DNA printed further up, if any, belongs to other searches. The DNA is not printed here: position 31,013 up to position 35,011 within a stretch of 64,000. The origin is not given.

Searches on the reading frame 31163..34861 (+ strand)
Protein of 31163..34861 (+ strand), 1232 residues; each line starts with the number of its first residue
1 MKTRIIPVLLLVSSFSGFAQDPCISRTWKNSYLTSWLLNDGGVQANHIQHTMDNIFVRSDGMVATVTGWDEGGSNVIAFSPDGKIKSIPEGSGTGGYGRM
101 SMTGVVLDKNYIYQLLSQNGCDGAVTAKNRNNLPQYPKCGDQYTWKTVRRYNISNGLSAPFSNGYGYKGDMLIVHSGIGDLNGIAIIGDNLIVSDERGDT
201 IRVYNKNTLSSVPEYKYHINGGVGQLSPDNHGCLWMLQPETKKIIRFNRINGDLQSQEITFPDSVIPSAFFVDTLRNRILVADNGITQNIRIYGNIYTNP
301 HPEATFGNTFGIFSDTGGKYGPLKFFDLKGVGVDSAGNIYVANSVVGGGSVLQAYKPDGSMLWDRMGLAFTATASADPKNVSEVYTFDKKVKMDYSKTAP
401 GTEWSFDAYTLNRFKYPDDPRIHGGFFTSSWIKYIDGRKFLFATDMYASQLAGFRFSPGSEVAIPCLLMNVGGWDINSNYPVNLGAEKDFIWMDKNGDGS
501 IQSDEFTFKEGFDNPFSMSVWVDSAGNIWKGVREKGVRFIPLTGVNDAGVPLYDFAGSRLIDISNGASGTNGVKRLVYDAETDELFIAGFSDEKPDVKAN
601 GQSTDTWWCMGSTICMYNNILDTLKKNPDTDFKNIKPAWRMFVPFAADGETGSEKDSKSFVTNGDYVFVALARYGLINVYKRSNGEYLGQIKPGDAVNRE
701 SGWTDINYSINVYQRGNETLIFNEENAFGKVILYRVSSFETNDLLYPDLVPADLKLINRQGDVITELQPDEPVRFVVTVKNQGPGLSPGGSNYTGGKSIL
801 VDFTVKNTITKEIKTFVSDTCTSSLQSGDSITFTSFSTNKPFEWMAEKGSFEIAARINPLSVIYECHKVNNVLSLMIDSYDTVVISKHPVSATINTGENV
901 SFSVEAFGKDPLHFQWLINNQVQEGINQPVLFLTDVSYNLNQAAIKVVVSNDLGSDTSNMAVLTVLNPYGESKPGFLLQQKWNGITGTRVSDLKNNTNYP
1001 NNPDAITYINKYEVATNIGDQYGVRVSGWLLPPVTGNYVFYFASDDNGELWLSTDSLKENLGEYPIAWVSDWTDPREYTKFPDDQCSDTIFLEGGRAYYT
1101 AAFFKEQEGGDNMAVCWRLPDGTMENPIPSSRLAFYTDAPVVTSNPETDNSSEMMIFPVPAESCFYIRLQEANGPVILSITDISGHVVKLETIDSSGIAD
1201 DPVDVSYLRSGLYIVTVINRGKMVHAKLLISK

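Call 7: search_protein_families(library=pfam, proteins=[window:31163-34861:+])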
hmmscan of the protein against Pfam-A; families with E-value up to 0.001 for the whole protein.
window:31163-34861:+ (1232 aa): 2 families
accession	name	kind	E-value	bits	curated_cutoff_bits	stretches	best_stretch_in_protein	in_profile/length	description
PF18962.6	Por_Secre_tail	-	1.4e-07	32.1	27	1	1156-1230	1-75/75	Secretion system C-terminal sorting domain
PF07691.17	PA14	-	2.4e-07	31.1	24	1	995-1126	23-142/147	PA14 domain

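Call 15: find_related_loci(query=window:31163-34861:+, collection=genome_contigs, flank=3000)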
Query window:31163-34861:+ (1232 aa) in genome_contigs; peptide patterns used: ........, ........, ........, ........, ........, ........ (x = any residue, [..] = any of these).
44 stretches matched a pattern; 2 encode a relative of the query (tblastn E <= 1e-3); 2 distinct loci.
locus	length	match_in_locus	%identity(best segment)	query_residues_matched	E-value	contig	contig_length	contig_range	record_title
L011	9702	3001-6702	58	1-1232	0e+0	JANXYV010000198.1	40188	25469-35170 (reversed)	MAG: Prolixibacteraceae bacterium isolate GL140_4_metabat_115 GL140_4_k141_1929356, whole genome shotgun sequence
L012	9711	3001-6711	60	1-1232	0e+0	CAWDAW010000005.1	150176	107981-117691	MAG: uncultured Prolixibacteraceae bacterium isolate MFD01721.bin.1.284 genome assembly, contig: contig_16552, whole gen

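Call 22: find_related_loci(query=window:31163-34861:+, collection=metagenome_contigs, flank=2500)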
Query window:31163-34861:+ (1232 aa) in metagenome_contigs; peptide patterns used: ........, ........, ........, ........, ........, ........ (x = any residue, [..] = any of these).
51 stretches matched a pattern; 3 encode a relative of the query (tblastn E <= 1e-3); 3 distinct loci.
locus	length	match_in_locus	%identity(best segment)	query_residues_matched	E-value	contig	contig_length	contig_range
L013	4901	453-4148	90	1-1232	0e+0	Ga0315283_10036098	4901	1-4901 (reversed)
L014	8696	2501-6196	89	1-1232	0e+0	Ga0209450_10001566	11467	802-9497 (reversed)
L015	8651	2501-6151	60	19-1232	0e+0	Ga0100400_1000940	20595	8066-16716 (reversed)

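Call 43: find_homologous_proteins(query=window:31163-34861:+, max_evalue=1e-50)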
Query window:31163-34861:+ (1232 aa): 124 proteins with E <= 1e-50 among 8000 candidates; the best 120 are listed.
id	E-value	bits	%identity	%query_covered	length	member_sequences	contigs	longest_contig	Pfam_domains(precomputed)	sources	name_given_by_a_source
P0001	0.0e+0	2872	100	100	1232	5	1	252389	PF07691.18,PF18962.8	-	-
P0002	0.0e+0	1714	60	99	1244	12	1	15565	PF07691.18,PF10528.15,PF18962.8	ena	-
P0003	0.0e+0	1707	59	100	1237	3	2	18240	PF07691.18,PF10528.15,PF18962.8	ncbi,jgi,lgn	-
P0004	0.0e+0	1701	59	100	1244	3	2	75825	PF07691.18,PF10528.15,PF18962.8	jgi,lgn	-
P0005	0.0e+0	1695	60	100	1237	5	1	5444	PF07691.18,PF10528.15,PF18962.8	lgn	-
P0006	0.0e+0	1689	59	100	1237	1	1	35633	PF07691.18,PF18962.8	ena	-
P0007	0.0e+0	1686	59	99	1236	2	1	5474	PF07691.18,PF18962.8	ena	-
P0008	0.0e+0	1681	59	100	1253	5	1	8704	PF07691.18,PF10528.15,PF18962.8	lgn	-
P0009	0.0e+0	1672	58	100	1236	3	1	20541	PF07691.18,PF18962.8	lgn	-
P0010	0.0e+0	1671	59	100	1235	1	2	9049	PF07691.18,PF10528.15,PF18962.8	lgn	-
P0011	0.0e+0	1646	58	100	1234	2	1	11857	PF07691.18,PF18962.8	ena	-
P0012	0.0e+0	1645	58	99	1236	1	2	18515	PF07691.18,PF18962.8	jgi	jgi:hypothetical protein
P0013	0.0e+0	1643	58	100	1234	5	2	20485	PF07691.18,PF18962.8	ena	-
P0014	0.0e+0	1640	58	99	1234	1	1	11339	PF07691.18,PF18962.8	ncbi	-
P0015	0.0e+0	1635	57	100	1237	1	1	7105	PF07691.18,PF18962.8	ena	-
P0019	0.0e+0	1558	56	98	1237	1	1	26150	PF07691.18,PF18962.8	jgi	jgi:hypothetical protein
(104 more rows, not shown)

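Call 44: list_cluster_members(proteins=[P0001])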
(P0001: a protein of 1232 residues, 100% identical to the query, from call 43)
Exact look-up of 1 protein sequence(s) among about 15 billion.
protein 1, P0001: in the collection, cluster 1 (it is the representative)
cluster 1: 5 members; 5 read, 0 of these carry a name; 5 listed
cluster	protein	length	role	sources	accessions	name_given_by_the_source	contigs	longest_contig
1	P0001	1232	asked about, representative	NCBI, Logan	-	-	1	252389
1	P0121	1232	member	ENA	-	-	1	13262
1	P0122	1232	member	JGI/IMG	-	-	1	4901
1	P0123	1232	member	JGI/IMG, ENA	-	-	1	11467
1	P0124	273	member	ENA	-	-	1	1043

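Call 45: find_encoding_contigs(protein=P0121, flank=5000, max_places=4)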
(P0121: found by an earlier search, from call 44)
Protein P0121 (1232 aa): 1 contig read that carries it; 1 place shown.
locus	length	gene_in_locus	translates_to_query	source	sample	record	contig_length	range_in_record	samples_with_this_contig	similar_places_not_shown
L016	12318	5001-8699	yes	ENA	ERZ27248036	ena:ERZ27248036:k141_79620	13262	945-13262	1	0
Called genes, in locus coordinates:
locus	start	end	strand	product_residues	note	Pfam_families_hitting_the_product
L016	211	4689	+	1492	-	PF08450:SGL (faint), PF07494:Reg_prop (weak), PF07495:Y_Y_Y, PF00512:HisKA, PF02518:HATPase_c, PF00072:Response_reg, PF00165:HTH_AraC (weak), PF12833:HTH_18, +1 more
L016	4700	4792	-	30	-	-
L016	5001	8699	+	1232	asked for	PF07691:PA14, PF18962:Por_Secre_tail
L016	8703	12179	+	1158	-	-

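Call 46: find_encoding_contigs(protein=P0124, flank=2000, max_places=4)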
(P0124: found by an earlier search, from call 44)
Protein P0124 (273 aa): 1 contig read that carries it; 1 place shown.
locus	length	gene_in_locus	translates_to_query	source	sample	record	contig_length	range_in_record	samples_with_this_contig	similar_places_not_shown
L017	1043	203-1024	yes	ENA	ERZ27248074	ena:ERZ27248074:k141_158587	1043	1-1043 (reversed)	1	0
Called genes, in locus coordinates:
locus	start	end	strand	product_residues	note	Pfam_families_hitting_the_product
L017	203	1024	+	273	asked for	-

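Call 49: find_encoding_contigs(protein=P0004, flank=5000, max_places=2)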
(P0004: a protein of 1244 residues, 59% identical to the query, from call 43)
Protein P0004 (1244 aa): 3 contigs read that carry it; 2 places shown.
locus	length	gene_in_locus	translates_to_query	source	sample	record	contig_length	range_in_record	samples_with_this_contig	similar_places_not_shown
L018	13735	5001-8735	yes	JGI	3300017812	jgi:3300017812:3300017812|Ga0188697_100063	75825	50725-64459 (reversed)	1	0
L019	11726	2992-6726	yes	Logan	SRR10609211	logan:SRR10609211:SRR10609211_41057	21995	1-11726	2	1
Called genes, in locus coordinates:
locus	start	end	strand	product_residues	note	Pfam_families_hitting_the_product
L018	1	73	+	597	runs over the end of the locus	PF14322:SusD-like_3, PF13174:TPR_6 (faint), PF07980:SusD_RagB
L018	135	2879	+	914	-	PF06452:CBM9_1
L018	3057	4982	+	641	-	PF04015:DUF362, PF18962:Por_Secre_tail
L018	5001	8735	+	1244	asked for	PF07691:PA14, PF10528:GLEYA (weak), PF18962:Por_Secre_tail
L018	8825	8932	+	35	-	-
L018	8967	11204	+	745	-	-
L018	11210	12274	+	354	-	PF07494:Reg_prop (faint)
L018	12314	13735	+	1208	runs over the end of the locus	-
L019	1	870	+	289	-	?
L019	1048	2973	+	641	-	PF04015:DUF362, PF18962:Por_Secre_tail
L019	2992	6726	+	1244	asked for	PF07691:PA14, PF10528:GLEYA (weak), PF18962:Por_Secre_tail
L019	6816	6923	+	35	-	-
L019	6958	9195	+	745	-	-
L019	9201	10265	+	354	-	PF07494:Reg_prop (faint)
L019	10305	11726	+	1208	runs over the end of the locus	-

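Call 50: find_encoding_contigs(protein=P0006, flank=5000, max_places=2)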
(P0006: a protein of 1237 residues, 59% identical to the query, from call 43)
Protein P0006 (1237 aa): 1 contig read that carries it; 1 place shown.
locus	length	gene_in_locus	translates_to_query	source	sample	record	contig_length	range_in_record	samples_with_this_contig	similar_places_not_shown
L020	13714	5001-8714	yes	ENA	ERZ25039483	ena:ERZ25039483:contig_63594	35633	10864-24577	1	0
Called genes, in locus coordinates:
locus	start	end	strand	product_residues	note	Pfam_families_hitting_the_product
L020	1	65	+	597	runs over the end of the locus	PF14322:SusD-like_3, PF07980:SusD_RagB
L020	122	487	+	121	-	-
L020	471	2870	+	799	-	PF21087:Glyco_hydro_134 (faint), PF06452:CBM9_1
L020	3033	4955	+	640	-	PF04015:DUF362, PF18962:Por_Secre_tail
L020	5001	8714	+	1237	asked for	PF07691:PA14, PF18962:Por_Secre_tail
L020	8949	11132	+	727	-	-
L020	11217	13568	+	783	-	-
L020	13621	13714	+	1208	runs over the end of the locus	-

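Call 51: find_encoding_contigs(protein=P0019, flank=5000, max_places=2)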
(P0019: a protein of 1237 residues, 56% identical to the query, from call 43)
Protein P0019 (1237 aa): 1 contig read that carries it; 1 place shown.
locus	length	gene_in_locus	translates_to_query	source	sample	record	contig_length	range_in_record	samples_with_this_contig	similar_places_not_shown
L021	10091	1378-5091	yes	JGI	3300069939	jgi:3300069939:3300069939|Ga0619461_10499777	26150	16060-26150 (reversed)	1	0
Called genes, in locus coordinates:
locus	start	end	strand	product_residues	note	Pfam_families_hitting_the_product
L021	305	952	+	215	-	PF13505:OMP_b-brl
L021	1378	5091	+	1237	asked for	PF07691:PA14, PF18962:Por_Secre_tail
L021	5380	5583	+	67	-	-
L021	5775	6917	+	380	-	PF01926:MMR_HSR1, PF02421:FeoB_N, PF06071:YchF-GTPase_C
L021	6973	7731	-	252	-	-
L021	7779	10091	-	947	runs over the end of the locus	-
